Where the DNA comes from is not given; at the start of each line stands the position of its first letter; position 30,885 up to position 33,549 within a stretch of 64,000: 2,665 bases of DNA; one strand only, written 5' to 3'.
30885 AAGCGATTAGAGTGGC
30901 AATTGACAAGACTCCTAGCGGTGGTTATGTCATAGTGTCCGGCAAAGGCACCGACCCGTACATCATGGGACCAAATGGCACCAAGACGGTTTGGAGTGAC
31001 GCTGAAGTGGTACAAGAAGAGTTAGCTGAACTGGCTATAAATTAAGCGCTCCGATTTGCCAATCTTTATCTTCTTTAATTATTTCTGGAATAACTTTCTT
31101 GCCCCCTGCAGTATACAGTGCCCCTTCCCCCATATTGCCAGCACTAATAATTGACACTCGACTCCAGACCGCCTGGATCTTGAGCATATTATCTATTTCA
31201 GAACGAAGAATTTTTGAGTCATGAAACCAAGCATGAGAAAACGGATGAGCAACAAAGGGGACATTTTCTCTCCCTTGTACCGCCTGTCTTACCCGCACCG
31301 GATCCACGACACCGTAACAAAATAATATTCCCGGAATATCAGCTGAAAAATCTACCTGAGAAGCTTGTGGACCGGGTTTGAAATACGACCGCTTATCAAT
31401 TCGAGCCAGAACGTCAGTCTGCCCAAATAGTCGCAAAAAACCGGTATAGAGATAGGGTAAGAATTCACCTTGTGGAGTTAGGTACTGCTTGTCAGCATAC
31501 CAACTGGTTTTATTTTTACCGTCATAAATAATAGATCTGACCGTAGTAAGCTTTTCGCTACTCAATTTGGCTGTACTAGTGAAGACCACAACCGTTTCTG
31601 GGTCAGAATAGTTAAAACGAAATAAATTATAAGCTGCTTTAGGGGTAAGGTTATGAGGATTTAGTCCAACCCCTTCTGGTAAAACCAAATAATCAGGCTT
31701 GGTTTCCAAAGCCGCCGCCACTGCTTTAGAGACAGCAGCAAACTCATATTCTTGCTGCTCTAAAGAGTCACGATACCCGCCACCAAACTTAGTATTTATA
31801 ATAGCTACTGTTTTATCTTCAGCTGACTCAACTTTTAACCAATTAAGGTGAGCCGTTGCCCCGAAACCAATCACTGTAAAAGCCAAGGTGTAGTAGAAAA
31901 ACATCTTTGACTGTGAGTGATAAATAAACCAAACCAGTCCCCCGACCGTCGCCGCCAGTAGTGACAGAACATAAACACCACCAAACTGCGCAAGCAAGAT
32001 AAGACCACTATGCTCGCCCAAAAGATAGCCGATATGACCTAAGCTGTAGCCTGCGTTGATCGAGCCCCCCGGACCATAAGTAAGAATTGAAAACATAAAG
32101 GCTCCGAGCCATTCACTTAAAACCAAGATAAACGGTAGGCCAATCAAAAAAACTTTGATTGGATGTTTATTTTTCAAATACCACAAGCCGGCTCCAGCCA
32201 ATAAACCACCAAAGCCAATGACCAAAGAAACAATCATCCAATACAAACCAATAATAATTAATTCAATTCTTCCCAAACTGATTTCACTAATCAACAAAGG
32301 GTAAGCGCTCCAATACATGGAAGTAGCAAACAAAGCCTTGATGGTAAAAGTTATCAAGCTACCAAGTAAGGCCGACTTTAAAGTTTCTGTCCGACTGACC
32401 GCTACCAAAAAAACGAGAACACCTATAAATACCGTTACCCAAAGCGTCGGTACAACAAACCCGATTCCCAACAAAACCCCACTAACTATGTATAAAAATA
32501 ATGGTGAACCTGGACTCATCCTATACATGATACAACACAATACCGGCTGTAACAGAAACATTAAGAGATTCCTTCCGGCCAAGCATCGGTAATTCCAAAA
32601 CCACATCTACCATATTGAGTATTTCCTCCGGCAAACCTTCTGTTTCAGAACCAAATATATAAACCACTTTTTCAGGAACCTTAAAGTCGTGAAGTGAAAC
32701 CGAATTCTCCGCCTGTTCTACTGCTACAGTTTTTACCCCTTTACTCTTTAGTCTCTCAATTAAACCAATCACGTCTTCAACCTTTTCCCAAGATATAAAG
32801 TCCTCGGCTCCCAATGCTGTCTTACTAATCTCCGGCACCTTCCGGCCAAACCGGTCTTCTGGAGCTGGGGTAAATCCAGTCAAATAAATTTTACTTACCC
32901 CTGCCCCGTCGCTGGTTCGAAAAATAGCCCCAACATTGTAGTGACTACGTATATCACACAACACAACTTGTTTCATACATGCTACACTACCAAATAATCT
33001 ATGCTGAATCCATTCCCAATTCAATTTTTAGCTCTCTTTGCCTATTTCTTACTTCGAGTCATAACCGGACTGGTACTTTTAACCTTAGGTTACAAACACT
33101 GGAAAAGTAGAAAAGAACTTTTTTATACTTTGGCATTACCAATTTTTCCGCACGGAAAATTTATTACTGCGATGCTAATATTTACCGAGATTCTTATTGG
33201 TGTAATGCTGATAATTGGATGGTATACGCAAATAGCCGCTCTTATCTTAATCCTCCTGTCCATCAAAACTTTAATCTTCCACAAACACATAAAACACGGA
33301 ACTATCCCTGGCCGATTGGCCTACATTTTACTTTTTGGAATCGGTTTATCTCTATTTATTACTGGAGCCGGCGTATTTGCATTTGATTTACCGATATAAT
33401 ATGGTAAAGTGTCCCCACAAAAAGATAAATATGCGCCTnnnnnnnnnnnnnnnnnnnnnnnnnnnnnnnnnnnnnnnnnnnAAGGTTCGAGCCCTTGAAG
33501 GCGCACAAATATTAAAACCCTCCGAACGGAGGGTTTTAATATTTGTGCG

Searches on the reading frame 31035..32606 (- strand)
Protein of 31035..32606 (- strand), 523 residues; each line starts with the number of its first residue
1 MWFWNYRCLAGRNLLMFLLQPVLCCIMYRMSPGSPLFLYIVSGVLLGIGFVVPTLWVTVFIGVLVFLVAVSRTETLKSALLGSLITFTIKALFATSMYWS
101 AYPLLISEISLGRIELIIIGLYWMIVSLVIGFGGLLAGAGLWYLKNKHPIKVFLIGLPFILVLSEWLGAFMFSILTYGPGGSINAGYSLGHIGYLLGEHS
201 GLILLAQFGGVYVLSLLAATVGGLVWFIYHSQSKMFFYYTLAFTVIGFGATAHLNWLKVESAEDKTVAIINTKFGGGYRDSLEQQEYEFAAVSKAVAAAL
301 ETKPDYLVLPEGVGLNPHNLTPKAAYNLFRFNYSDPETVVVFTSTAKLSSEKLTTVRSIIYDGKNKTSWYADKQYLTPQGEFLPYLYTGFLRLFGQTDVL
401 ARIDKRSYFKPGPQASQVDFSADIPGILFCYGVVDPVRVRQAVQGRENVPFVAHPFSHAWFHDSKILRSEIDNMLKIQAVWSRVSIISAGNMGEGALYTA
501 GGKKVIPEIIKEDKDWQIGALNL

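Call 20: search_protein_families(library=pfam, proteins=[window:31035-32606:-], max_evalue=0.001)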
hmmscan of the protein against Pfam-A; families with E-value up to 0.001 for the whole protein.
window:31035-32606:- (523 aa): 1 family
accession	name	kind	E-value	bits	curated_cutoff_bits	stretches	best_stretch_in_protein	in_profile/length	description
PF20154.4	LNT_N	-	2e-06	28.5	27.1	1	42-224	1-159/159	Apolipoprotein N-acyltransferase N-terminal domain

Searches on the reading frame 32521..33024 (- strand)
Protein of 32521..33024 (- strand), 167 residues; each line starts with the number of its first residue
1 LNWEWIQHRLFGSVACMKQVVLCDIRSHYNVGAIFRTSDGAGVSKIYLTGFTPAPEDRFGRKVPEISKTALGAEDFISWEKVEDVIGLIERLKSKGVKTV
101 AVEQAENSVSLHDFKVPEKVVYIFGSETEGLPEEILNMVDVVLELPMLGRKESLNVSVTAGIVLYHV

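Call 20: search_protein_families(library=pfam, proteins=[window:32521-33024:-], max_evalue=0.001)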
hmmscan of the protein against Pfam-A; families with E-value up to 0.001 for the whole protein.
window:32521-33024:- (167 aa): 1 family
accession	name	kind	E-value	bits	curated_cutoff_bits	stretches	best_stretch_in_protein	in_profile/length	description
PF00588.24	SpoU_methylase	-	3.1e-33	115.3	29.7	1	19-165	3-142/142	SpoU rRNA Methylase family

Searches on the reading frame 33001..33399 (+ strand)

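Call 20: search_protein_families(library=pfam, proteins=[window:33001-33399:+], max_evalue=0.001)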
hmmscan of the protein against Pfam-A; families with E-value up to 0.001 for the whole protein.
window:33001-33399:+ (132 aa): 2 families
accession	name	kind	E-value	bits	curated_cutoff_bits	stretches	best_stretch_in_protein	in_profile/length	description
PF07681.17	DoxX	-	3.6e-08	34.4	23.6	1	16-93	3-82/85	DoxX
PF07291.16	MauE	-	9.5e-05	23.1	27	1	14-87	4-80/128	Methylamine utilisation protein MauE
